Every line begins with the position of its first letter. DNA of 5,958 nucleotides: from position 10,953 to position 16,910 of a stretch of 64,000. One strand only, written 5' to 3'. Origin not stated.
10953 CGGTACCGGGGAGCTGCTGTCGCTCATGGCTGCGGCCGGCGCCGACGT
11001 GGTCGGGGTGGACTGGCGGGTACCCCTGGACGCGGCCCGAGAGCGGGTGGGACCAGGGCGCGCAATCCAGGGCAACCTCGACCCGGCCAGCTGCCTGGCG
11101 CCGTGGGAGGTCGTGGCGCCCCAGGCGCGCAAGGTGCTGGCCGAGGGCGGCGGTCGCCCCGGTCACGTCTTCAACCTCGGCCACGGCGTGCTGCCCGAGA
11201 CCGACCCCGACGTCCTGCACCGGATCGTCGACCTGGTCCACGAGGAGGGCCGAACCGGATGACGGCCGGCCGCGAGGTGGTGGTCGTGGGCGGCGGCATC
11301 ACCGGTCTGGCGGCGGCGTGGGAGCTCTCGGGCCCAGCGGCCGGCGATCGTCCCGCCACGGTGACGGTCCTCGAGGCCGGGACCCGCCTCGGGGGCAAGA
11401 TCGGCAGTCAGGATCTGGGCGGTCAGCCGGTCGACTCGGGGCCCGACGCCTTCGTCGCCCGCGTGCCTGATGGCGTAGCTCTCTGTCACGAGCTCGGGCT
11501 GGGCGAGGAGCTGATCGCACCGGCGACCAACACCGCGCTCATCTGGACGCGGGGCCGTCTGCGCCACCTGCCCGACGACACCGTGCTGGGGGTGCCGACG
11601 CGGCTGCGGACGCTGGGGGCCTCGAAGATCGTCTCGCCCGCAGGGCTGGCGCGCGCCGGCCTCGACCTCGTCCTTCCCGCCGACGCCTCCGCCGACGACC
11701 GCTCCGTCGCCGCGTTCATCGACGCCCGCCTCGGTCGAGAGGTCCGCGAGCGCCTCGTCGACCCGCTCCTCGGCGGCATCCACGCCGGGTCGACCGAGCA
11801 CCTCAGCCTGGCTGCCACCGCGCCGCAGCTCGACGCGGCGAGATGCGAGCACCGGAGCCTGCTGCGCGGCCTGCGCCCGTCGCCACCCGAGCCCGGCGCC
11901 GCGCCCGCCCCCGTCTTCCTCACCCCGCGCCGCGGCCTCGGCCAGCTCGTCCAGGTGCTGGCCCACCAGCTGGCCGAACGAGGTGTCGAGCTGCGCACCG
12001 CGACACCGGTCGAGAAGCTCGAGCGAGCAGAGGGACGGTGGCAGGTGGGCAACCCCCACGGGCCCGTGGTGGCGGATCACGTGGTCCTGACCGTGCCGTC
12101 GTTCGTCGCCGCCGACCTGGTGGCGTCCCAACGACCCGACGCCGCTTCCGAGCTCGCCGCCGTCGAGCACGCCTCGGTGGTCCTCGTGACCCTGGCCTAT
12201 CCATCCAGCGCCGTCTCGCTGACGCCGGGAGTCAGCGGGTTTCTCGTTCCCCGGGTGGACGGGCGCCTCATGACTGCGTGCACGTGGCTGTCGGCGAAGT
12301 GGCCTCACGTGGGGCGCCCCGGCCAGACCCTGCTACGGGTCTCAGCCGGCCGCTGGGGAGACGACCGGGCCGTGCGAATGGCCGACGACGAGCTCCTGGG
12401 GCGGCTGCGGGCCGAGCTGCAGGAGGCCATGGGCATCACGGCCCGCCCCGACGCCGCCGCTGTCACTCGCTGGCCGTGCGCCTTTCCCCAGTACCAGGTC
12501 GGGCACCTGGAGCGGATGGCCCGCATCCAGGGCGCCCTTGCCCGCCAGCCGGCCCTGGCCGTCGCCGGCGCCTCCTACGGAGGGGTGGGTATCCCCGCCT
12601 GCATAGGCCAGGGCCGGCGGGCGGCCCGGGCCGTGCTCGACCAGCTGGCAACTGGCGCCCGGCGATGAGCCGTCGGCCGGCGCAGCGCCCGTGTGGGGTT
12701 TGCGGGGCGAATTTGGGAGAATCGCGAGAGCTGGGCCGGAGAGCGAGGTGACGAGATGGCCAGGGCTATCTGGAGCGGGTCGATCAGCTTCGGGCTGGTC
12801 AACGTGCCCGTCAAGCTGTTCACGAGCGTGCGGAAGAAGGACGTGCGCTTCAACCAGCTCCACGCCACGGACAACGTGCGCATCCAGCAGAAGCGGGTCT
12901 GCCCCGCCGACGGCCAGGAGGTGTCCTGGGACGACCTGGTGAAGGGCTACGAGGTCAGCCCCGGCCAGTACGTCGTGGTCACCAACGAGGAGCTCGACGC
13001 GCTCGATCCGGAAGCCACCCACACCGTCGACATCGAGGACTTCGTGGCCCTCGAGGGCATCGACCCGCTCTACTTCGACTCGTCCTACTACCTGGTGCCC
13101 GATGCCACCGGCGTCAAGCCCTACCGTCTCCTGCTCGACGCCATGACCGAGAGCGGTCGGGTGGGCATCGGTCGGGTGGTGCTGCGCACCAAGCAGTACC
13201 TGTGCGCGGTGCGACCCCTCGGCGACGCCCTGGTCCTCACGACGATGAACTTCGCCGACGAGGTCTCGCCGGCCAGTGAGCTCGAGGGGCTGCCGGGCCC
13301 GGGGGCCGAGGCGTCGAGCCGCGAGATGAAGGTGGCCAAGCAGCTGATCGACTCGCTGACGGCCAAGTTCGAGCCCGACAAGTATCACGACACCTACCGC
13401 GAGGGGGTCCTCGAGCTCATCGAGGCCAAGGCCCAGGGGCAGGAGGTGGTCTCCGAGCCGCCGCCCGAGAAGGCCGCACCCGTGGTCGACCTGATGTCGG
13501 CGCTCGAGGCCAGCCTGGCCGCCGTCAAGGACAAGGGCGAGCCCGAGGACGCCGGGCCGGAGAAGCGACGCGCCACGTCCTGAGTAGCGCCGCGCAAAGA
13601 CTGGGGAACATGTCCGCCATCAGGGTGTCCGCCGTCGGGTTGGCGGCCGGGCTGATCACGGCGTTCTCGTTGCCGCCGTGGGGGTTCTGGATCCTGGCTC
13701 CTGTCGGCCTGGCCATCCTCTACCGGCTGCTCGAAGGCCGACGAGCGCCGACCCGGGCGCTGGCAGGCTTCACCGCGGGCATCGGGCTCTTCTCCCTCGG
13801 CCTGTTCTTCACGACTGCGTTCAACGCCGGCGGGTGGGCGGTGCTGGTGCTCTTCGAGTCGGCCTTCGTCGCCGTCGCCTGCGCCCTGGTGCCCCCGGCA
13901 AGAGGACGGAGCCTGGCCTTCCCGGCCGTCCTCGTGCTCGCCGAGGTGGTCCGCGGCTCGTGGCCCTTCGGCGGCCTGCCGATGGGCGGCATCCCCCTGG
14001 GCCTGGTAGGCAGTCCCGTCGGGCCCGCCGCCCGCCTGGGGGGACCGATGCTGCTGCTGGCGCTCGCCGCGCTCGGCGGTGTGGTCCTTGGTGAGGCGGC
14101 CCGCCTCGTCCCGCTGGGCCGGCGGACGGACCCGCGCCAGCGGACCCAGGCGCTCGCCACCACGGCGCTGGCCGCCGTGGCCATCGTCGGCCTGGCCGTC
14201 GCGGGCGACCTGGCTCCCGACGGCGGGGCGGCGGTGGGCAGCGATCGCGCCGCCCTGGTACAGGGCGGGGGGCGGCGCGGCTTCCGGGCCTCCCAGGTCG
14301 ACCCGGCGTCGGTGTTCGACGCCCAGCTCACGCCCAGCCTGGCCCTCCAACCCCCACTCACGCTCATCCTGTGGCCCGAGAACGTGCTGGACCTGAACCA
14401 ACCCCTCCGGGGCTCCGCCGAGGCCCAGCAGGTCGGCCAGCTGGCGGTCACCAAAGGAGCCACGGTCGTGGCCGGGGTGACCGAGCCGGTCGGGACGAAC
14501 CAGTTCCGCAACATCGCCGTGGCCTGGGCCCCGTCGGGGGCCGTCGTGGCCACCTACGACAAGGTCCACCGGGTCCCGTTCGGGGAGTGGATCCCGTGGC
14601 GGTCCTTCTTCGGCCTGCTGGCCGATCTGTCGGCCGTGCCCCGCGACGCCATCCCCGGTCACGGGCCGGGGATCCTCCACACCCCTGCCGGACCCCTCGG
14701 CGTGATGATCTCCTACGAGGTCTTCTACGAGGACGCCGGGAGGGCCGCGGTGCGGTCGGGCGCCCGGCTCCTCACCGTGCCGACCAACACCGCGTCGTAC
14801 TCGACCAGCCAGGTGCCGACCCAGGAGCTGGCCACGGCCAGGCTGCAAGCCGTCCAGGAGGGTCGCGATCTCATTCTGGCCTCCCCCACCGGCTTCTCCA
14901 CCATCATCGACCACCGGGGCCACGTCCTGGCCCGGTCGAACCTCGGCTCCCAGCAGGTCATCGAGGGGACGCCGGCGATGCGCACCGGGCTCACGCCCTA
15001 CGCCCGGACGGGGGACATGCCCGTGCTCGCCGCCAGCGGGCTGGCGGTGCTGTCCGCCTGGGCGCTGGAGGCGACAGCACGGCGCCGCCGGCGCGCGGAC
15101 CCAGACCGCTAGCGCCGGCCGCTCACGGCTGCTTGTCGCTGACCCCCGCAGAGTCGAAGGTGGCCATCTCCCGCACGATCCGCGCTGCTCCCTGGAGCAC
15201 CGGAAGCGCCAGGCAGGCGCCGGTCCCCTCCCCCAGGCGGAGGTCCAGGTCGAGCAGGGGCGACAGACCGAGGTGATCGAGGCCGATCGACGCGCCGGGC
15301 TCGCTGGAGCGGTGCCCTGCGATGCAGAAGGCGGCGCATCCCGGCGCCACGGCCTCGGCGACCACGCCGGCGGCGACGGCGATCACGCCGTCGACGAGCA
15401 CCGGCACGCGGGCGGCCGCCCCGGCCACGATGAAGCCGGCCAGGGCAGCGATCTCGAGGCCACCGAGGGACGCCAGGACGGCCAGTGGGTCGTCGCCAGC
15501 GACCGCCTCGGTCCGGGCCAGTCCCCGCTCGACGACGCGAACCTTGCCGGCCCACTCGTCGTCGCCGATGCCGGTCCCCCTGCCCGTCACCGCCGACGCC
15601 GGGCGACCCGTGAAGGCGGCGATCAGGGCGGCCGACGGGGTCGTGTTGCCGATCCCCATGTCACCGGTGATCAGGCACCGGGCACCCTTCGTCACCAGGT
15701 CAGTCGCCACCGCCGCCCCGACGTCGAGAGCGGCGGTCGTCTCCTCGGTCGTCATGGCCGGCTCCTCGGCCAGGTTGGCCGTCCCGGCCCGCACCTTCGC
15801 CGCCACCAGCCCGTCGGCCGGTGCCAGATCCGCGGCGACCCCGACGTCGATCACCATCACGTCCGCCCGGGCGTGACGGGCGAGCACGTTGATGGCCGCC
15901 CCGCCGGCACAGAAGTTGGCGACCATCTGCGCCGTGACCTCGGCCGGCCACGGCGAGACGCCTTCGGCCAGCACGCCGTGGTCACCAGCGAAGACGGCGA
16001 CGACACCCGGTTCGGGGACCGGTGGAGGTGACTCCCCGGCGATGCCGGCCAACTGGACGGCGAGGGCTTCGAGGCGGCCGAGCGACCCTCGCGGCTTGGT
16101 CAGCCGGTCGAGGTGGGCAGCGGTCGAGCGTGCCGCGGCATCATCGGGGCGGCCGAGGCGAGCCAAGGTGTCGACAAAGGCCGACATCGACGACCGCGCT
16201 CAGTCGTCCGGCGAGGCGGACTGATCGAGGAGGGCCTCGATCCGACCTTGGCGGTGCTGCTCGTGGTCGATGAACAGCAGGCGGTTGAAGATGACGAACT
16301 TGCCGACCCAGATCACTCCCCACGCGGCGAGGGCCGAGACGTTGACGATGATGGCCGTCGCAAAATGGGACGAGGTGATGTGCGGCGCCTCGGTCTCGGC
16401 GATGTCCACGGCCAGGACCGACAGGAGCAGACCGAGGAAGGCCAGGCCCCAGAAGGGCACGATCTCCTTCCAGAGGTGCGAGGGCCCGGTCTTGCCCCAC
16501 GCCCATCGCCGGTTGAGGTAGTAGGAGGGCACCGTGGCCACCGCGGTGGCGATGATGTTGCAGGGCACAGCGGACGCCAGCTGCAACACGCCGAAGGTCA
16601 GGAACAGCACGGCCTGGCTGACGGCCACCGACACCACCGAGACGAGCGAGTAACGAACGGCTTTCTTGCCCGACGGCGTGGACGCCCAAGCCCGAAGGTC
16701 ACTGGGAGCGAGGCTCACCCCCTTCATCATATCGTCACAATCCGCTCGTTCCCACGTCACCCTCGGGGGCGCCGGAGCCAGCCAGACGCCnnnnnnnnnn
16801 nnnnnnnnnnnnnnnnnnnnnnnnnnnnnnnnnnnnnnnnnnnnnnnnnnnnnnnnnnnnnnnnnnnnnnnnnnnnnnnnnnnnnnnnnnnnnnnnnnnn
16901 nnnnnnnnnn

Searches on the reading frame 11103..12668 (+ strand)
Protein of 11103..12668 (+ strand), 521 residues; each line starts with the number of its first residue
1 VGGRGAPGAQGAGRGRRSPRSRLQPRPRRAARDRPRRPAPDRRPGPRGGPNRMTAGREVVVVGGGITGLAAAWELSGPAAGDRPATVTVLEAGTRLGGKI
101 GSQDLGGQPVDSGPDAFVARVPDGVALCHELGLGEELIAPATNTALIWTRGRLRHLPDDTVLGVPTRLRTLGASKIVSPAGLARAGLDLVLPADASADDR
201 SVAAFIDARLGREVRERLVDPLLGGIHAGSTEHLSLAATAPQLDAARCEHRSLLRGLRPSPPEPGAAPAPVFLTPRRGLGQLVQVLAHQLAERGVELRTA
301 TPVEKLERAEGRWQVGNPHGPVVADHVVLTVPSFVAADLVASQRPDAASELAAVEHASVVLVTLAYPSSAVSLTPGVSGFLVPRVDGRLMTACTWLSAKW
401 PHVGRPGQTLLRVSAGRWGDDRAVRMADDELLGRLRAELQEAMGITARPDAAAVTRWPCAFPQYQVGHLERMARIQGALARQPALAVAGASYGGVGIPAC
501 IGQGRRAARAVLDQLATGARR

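Call 42: search_protein_families(library=pfam, proteins=[window:11103-12668:+], max_evalue=0.001)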
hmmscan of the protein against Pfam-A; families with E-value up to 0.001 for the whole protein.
window:11103-12668:+ (521 aa): 6 families
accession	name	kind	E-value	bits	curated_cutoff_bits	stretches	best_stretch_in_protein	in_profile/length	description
PF01593.30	Amino_oxidase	-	2.9e-45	155.8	19.8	1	66-512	1-443/443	Flavin containing amine oxidoreductase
PF01266.30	DAO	-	7.4e-15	55.8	27.9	2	280-502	149-345/353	FAD dependent oxidoreductase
PF13450.12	NAD_binding_8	-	1.2e-11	45.1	21.9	1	61-119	1-54/68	NAD(P)-binding Rossmann-like domain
PF03486.20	HI0933_like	-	1.3e-05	25.3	50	0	58-103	2-42/244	HI0933-like protein Rossmann domain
PF07992.20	Pyr_redox_2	-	0.00015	21.8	26.1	0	57-97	143-178/291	Pyridine nucleotide-disulphide oxidoreductase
PF13454.12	NAD_binding_9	-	0.0008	19.9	21.8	0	60-100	1-40/155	FAD-NAD(P)-binding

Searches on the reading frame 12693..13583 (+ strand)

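Call 43: search_protein_families(library=pfam, proteins=[window:12693-13583:+], max_evalue=0.001)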
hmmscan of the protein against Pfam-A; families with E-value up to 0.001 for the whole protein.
window:12693-13583:+ (296 aa): 1 family
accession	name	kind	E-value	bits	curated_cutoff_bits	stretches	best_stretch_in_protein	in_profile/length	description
PF02735.22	Ku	-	2.9e-50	171.3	25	1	32-194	1-175/190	Ku70/Ku80 beta-barrel domain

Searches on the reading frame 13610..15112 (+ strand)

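Call 43: search_protein_families(library=pfam, proteins=[window:13610-15112:+], max_evalue=0.001)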
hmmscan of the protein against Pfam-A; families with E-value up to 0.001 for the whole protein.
window:13610-15112:+ (500 aa): 2 families
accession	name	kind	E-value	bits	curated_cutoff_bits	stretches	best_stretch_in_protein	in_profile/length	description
PF20154.4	LNT_N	-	1.6e-16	61.3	27.1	1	13-157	1-157/159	Apolipoprotein N-acyltransferase N-terminal domain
PF00795.27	CN_hydrolase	-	7.7e-14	52.1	23.2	1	249-452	32-243/256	Carbon-nitrogen hydrolase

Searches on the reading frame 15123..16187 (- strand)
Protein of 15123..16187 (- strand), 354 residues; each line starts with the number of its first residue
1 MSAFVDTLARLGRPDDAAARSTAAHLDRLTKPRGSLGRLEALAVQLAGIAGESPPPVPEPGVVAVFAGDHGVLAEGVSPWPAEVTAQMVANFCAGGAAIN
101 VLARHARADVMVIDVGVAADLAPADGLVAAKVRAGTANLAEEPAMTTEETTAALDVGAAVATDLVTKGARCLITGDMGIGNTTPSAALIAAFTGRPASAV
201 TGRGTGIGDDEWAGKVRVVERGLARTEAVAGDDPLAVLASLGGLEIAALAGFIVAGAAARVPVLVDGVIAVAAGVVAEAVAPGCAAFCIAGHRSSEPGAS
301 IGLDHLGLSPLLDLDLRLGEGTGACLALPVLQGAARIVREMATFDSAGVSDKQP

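Call 43: search_protein_families(library=pfam, proteins=[window:15123-16187:-], max_evalue=0.001)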
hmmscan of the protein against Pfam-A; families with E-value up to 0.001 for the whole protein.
window:15123-16187:- (354 aa): 1 family
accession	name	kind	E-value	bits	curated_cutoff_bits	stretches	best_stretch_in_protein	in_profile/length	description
PF02277.22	DBI_PRT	-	8e-129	430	22.6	1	13-349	3-329/329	Phosphoribosyltransferase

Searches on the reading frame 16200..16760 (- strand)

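Call 43: search_protein_families(library=pfam, proteins=[window:16200-16760:-], max_evalue=0.001)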
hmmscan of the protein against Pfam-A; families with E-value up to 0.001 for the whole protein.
window:16200-16760:- (186 aa): 1 family
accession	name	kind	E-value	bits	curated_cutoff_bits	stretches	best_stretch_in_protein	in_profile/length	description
PF04138.20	GtrA_DPMS_TM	-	2.5e-10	41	26.1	1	36-161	1-115/117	GtrA/DPMS, transmembrane domain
